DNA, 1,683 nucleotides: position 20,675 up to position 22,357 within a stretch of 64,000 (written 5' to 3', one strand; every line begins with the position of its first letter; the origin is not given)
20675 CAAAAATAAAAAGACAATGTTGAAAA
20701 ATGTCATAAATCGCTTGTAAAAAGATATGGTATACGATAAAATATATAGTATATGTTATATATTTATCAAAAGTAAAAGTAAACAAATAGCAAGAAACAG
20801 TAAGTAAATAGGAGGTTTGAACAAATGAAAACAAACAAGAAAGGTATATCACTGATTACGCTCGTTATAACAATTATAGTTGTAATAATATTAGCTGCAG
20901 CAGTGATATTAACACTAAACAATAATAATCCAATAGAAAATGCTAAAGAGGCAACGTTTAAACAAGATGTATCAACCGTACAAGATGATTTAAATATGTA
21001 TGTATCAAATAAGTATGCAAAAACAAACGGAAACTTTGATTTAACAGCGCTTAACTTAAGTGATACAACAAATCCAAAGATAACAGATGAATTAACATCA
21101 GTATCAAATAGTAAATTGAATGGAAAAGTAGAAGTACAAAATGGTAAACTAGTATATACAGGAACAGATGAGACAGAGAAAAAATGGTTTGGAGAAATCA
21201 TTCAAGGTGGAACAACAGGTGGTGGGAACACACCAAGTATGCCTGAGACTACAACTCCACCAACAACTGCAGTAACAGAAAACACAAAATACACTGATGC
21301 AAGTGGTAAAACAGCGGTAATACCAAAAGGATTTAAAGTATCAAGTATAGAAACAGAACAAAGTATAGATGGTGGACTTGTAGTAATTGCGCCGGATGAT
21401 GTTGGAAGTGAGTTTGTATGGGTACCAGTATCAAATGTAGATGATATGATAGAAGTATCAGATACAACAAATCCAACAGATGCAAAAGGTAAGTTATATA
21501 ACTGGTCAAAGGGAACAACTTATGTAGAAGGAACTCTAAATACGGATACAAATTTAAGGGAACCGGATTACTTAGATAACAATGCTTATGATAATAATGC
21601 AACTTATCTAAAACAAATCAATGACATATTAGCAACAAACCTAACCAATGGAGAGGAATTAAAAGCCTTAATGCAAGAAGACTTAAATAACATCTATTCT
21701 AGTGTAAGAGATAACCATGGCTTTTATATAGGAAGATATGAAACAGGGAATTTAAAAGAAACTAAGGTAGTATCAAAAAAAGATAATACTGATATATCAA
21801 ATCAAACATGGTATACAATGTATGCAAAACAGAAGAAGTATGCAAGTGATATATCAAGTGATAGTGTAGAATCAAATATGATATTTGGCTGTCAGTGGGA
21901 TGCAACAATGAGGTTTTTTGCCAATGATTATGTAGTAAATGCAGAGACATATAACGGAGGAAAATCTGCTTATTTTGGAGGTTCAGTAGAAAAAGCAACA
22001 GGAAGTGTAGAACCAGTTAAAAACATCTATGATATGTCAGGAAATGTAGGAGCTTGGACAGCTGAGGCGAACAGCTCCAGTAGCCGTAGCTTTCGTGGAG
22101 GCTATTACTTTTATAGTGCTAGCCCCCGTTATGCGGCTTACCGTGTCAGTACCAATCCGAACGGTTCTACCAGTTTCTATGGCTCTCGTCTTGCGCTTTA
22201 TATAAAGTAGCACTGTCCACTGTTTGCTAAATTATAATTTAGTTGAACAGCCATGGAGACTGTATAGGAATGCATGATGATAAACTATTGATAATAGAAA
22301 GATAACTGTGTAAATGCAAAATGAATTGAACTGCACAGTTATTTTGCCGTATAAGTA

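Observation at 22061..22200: DGR variable-region-like compositional island at the 3' end of the solitary FGE-domain gene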

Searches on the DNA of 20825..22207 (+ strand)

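Call 80: search_rna_families(source=L083, start=13400, end=13900, threshold=evalue, max_evalue=1)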
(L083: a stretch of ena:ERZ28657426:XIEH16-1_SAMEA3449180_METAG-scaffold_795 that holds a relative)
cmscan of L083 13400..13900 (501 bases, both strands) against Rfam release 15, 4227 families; matches with E-value up to 1: 3.
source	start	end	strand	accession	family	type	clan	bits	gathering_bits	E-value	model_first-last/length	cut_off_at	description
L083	13663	13804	+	RF02921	RT-14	Gene; sRNA;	-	87.5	48.1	6.9e-13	1-144/144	no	RT-14 RNA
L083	13723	13805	-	RF04323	Pestivirus-3UTR-SLIV-SLII-BVDV-1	Gene; sRNA;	CL00151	25.6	90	0.76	1-128/128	no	Pestivirus 3' UTR SLIV and SLII bovine viral diarrhea virus (BVDV-1)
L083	13481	13561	-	RF01614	ceN110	Gene; snRNA; snoRNA; HACA-box;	-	25.3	50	0.038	1-126/126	no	Caenorhabditis snoRNA ceN110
